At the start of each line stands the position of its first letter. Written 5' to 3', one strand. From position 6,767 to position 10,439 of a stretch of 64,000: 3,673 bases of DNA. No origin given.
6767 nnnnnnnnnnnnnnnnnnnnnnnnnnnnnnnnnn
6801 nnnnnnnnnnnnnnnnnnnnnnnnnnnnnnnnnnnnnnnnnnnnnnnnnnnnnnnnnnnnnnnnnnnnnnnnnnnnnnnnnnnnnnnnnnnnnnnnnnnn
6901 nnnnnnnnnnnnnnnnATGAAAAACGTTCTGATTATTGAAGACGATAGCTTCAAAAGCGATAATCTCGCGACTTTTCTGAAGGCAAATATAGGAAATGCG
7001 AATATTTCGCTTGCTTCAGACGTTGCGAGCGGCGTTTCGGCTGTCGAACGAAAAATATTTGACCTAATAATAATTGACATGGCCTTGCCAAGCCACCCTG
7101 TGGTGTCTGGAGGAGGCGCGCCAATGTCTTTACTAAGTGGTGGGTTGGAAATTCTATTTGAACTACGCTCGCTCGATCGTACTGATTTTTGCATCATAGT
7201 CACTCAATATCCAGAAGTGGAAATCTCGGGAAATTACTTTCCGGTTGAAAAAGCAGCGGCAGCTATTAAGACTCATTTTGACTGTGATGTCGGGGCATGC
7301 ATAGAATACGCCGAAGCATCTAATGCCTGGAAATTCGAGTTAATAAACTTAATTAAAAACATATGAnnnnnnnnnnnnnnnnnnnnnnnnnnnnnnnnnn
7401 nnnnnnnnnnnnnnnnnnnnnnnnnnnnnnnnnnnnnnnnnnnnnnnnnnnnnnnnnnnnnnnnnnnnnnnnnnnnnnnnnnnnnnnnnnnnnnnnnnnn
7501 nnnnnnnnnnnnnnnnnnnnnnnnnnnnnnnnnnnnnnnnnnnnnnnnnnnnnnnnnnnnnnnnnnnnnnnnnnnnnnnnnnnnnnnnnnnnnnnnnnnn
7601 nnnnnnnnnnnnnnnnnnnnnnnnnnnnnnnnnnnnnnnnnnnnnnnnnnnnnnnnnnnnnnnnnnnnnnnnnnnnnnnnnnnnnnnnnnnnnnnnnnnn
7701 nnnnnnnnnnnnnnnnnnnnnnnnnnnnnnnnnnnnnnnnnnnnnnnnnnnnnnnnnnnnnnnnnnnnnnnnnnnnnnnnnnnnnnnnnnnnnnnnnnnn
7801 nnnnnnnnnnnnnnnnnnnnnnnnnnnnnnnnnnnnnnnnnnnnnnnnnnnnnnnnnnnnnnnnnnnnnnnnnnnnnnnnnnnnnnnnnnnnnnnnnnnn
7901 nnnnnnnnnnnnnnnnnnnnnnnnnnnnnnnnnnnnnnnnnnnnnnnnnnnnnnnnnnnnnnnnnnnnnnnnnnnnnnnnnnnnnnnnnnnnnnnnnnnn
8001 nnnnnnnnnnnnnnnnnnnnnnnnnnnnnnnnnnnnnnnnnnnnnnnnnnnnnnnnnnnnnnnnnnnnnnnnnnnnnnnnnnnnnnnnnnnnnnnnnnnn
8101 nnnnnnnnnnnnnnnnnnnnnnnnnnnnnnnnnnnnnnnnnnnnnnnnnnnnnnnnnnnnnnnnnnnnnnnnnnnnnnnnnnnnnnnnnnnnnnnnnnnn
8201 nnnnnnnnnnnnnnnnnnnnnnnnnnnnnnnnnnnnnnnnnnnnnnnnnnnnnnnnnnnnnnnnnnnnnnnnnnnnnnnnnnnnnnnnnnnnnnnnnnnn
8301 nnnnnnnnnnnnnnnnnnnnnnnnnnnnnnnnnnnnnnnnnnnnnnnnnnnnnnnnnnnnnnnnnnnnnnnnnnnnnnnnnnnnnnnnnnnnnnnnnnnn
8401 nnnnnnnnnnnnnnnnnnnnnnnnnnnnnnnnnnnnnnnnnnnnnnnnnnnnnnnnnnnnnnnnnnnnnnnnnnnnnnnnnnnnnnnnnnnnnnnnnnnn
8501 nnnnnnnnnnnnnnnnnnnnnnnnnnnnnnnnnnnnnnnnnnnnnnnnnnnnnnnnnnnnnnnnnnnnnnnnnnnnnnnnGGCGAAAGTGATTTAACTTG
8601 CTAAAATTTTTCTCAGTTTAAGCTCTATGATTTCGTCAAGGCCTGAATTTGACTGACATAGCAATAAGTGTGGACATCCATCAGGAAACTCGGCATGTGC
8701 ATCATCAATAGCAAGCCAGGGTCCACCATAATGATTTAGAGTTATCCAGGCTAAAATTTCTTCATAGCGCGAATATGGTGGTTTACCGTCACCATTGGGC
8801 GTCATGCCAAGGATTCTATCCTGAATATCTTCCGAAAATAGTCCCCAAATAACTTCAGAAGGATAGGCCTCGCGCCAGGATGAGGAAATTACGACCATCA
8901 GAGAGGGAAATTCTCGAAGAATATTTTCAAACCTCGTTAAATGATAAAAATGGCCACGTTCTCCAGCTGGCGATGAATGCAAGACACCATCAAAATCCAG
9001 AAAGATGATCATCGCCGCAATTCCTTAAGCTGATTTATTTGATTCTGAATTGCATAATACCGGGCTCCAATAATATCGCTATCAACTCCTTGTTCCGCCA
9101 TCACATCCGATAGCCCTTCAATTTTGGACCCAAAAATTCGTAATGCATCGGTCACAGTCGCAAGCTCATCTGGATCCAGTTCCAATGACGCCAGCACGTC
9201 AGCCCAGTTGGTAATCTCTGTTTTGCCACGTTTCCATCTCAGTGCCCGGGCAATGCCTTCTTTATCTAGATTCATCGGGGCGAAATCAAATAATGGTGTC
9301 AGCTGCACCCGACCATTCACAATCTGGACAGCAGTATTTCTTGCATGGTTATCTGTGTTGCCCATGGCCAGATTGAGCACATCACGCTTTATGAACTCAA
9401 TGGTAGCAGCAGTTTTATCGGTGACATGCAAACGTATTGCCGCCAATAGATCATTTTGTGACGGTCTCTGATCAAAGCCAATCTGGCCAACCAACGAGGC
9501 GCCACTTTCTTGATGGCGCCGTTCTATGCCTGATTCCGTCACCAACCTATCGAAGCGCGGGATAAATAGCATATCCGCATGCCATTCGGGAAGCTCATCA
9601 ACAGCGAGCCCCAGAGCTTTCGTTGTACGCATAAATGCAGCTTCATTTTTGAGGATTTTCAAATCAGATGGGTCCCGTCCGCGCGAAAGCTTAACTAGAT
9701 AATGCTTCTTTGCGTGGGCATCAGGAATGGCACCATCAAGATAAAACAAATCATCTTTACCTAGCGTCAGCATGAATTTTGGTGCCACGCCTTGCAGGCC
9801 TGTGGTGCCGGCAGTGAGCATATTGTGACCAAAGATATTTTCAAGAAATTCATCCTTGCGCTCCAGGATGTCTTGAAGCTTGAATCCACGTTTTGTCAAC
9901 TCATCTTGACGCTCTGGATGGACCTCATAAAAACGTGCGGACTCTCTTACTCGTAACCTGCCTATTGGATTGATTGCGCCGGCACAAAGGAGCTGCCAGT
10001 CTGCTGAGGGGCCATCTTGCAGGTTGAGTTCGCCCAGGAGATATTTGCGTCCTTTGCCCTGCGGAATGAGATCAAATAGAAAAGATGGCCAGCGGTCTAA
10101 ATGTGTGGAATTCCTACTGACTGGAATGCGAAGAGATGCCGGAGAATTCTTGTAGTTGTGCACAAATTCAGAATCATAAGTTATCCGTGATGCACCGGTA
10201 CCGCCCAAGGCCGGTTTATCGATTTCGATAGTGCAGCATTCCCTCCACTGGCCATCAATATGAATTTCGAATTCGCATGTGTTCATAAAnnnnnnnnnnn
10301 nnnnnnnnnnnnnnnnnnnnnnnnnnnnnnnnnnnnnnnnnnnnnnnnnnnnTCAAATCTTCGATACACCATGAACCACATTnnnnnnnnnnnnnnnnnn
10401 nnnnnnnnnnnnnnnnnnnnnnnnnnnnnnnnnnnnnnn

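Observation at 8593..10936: Atypical HipA module: HipA-like kinase coupled to a downstream HAD-like phosphatase and lacking a recognisable HipB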

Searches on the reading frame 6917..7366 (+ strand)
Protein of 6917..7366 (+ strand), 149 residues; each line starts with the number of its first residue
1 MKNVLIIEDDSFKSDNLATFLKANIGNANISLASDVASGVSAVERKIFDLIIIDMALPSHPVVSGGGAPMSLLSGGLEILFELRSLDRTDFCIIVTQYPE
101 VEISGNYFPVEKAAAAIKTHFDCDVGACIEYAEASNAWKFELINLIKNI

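Call 3: search_protein_families(library=pfam, proteins=[window:6917-7366:+], max_evalue=0.1)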
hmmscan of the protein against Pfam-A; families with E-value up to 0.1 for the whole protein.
window:6917-7366:+ (149 aa): 1 family
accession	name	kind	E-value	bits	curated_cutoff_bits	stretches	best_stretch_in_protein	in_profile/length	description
PF00072.30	Response_reg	-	9.8e-08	32.6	30.2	1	4-101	1-82/111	Response regulator receiver domain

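Call 4: search_protein_families(library=ncbifam, proteins=[window:6917-7366:+], max_evalue=0.1)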
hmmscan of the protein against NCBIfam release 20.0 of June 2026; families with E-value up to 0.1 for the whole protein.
window:6917-7366:+ (149 aa): 21 families
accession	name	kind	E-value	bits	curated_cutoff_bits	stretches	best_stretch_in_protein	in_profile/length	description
NF052596.1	RR_EAL_PvrR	equivalog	4.9e-05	22.1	580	1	3-59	5-60/398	response regulator cyclic di-GMP phosphodiesterase PvrR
NF045717.1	DVU0259_DivK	exception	0.00026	21.1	160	1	2-59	3-58/117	DVU0259 family response regulator domain-containing protein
NF007969.0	PRK10693.1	equivalog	0.0013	17.8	329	1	2-59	8-63/337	two-component system response regulator RssB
TIGR02956.1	TMAO_torS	equivalog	0.0013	16.9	676.5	1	2-59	702-757/967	TMAO reductase system sensor histidine kinase/response regulator TorS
NF008677.0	PRK11697.1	equivalog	0.002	17.5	246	1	1-59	1-59/238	two-component system response regulator BtsR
NF045505.1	RR_RssB_Pseudo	equivalog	0.015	14.3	700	1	3-59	7-61/394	two-component system response regulator RssB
NF051850.1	RespRegRprY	equivalog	0.018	14.5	370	1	3-59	6-60/234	response regulator transcription factor RprY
NF041733.1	resp_reg_CseB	equivalog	0.02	14.2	350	1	3-59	2-56/228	two-component system response regulator CseB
TIGR02915.1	PEP_resp_reg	equivalog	0.029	13.2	502.6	1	4-64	1-57/445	PEP-CTERM-box response regulator transcription factor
NF045901.1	HisKinLetSLeg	equivalog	0.029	12.3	1650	1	3-59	673-726/906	two-component system sensor histidine kinase LetS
NF006623.1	PRK09191.1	subfamily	0.03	14.1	240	1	2-58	138-193/258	PhyR family response regulator anti-anti-sigma factor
NF007135.0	PRK09581.1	equivalog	0.035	12.9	474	1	2-58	156-209/457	PleD family two-component system response regulator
NF007005.1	PRK09468.1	equivalog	0.043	13.2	331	1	2-60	4-60/237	osmolarity response regulator transcription factor OmpR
NF009206.0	PRK12555.1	subfamily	0.049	12.6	342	1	3-59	2-58/340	chemotaxis-specific protein-glutamate methyltransferase CheB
TIGR01387.1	cztR_silR_copR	subfamily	0.05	13.2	279.2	1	4-59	1-54/218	heavy metal response regulator transcription factor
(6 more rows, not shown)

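Call 5: search_protein_families(library=padloc, proteins=[window:6917-7366:+], max_evalue=0.01)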
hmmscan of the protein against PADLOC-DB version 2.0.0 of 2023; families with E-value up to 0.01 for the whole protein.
window:6917-7366:+ (149 aa): 3 families
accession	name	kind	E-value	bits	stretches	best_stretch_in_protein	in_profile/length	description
PDLC04725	PDC-M60B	-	1.5e-21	74.9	1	2-148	4-151/158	-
PDLC04726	PDC-M60C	-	8.9e-08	29.4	1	3-147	2-132/407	-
PDLC00405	SduA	-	2e-05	22.2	1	2-65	7-68/323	DUF4263 domain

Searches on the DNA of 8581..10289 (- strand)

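Call 49: search_dna_similar(query=window:8581-10289:-, collection=plasmids, mode=distant, max_rows=15)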
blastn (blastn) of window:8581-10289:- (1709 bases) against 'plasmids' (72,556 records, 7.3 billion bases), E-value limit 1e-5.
Records with a match: 2; places in all: 2; records where one place covers at least 80% of the query: 0.
Best place of each record, by identity: 60-80% 2.
By first word of the organism name: Paraburkholderia 1; Variovorax 1.
By predicted mobility (MOB-suite, as given by PLSDB): non-mobilizable 2.
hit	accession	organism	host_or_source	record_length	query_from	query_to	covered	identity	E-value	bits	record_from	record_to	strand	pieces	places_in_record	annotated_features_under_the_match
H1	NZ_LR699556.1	Paraburkholderia dioscoreae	-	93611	864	1056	11%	69.4%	2e-12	83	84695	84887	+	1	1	HipA domain-containing protein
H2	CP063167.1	Variovorax paradoxus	-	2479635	904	1017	7%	71.8%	6e-6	62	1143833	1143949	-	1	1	HipA domain-containing protein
